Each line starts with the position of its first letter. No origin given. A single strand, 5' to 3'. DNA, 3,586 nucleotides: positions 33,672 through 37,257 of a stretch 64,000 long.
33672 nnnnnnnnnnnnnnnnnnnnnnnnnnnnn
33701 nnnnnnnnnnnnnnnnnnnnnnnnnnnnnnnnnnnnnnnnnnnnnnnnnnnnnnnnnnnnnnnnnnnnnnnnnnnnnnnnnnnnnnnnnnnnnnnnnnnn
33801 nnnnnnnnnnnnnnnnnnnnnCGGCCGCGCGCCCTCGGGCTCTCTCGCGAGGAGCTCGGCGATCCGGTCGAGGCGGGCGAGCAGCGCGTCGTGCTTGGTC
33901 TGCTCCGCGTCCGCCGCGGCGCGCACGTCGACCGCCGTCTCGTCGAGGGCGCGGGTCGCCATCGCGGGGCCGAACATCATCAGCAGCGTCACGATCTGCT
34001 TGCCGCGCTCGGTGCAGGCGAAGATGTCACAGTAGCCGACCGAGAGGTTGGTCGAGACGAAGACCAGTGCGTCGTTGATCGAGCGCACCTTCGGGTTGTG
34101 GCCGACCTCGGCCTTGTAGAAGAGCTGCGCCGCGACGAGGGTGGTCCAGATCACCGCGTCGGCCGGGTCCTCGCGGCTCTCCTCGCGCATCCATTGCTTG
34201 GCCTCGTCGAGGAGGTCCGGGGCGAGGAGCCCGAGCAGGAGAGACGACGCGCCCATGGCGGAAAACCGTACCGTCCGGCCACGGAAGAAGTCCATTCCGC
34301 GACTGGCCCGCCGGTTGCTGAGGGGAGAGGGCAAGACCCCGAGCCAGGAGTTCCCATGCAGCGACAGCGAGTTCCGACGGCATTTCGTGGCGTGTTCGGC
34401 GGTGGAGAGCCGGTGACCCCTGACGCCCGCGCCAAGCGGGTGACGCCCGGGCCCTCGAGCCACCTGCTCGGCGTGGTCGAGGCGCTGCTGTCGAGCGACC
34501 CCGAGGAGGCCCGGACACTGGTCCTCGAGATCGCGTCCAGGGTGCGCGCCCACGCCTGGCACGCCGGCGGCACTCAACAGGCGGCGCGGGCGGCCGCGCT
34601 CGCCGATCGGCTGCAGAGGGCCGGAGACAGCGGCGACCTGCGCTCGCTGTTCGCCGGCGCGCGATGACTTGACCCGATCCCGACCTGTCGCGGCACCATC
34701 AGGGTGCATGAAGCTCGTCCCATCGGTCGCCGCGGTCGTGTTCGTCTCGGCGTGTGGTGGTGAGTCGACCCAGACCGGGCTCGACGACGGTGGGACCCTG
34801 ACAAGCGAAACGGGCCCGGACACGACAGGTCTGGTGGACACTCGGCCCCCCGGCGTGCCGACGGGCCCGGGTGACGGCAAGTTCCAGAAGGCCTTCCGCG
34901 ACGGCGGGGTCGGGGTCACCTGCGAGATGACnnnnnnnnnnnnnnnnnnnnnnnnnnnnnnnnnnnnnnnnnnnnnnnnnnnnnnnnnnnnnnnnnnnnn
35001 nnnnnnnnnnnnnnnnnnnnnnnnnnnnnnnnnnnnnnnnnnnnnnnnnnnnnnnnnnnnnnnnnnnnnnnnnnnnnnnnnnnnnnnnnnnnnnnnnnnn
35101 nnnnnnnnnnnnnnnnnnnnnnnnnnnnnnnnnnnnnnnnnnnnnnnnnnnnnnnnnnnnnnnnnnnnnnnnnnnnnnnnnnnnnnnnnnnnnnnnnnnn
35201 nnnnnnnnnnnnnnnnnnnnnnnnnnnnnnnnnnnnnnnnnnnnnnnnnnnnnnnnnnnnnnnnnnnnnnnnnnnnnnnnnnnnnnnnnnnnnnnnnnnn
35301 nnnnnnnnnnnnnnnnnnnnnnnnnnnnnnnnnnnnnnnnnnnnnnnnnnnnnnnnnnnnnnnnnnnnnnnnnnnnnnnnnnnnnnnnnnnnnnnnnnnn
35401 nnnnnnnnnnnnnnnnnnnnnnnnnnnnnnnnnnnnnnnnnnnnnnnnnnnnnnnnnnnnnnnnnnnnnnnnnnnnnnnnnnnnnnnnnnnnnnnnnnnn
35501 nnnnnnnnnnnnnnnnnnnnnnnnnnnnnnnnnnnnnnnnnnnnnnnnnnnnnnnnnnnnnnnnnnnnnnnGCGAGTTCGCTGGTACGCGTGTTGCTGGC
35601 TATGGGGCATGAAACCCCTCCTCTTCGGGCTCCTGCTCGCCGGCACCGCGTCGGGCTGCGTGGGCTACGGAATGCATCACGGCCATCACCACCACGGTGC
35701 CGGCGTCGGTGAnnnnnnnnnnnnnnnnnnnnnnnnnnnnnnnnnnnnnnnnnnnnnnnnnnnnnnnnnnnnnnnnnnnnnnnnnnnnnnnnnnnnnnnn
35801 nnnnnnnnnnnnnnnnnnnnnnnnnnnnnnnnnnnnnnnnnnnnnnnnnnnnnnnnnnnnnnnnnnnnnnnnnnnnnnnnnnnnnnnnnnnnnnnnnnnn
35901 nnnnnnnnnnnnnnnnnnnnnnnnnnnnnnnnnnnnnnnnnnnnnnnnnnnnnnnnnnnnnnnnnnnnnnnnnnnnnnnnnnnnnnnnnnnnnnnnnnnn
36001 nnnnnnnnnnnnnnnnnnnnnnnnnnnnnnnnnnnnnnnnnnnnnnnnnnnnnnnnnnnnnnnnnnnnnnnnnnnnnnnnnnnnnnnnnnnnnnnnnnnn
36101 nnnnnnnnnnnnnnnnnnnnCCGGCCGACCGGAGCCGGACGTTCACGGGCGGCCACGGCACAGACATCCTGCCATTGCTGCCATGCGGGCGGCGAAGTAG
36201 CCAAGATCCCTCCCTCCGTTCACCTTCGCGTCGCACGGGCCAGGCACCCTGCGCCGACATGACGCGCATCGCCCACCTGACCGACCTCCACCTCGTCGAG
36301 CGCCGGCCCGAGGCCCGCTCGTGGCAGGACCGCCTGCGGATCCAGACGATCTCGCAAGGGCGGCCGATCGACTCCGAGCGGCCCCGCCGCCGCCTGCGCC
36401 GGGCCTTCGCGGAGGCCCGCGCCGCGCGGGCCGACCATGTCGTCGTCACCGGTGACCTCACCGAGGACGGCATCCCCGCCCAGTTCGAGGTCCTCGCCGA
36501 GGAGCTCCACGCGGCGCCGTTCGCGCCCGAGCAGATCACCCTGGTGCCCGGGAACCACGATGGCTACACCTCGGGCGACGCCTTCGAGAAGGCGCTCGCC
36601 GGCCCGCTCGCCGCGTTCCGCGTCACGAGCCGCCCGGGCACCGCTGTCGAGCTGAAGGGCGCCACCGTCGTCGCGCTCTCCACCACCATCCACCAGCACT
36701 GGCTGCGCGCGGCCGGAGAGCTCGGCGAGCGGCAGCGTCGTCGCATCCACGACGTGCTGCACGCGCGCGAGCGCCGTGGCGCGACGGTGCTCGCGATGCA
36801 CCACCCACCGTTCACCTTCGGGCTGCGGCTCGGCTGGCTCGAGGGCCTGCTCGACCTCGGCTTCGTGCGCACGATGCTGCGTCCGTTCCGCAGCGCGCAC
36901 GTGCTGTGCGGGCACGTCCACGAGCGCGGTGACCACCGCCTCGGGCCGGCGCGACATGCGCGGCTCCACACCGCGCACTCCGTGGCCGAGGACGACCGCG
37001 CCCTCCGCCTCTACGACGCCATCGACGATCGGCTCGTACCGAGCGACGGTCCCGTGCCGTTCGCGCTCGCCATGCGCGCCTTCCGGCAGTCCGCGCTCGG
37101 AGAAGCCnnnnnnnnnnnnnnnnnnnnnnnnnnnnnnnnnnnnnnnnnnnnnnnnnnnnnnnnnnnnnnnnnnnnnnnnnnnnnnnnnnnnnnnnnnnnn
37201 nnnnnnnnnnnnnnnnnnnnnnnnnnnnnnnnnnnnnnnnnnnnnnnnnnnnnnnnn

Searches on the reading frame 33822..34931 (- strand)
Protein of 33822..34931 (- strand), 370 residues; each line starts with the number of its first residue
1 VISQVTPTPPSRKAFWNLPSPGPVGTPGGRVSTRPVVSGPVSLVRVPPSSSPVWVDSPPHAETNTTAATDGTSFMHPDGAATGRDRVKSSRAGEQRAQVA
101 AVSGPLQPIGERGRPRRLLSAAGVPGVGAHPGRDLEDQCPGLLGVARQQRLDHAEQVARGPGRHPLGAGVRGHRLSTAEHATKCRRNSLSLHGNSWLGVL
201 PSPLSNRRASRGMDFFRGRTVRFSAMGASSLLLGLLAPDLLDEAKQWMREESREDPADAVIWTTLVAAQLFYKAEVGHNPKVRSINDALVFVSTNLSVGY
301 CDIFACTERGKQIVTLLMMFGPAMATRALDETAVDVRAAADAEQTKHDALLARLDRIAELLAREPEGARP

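Call 60: search_protein_families(library=pfam, proteins=[window:33822-34931:-], max_evalue=0.01)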
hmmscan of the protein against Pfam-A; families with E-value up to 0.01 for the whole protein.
window:33822-34931:- (370 aa): 1 family
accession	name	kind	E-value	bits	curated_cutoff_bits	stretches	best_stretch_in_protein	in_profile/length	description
PF07885.22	Ion_trans_2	-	0.0058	16.9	22.5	1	263-328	5-69/79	Ion channel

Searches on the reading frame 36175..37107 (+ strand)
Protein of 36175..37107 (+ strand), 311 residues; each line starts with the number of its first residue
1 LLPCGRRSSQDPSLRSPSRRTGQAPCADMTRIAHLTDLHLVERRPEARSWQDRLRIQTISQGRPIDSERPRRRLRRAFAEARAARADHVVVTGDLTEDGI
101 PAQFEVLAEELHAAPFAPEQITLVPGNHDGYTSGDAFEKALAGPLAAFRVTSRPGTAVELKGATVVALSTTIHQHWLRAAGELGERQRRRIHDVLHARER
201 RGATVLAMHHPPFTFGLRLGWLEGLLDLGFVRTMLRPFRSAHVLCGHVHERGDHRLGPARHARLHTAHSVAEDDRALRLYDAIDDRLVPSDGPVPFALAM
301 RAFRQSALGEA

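Call 8: search_protein_families(library=pfam, proteins=[window:36175-37107:+], max_evalue=0.01)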
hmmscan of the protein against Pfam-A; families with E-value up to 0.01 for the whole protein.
window:36175-37107:+ (311 aa): 2 families
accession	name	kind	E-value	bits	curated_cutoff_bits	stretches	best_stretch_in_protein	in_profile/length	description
PF00149.33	Metallophos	-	1.7e-14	55.1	21.5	1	31-250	2-190/191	Calcineurin-like phosphoesterase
PF12850.12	Metallophos_2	-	4.7e-06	27.1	27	1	71-255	13-123/154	Calcineurin-like phosphoesterase superfamily domain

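Call 61: search_protein_families(library=ncbifam, proteins=[window:36175-37107:+], max_evalue=0.001)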
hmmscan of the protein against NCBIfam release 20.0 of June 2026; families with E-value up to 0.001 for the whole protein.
window:36175-37107:+ (311 aa): 4 families
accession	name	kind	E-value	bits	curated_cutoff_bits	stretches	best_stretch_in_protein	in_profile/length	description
NF050112.1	PhdiestSpdARhizob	equivalog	2e-10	40.7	400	1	62-250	14-199/264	2', 3'cyclic nucleotide phosphodiesterase SpdA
NF008359.0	PRK11148.1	equivalog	1.5e-07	31.2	225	1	82-254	52-210/275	3',5'-cyclic-AMP phosphodiesterase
NF053862.1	DS9_1_antiphage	equivalog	1.5e-07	30.7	420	1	28-129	192-288/486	anti-phage phosphoesterase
TIGR04123.1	P_estr_lig_assc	hypoth_equivalog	0.00018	20.9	150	0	61-130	40-110/207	ligase-associated DNA damage response endonuclease PdeM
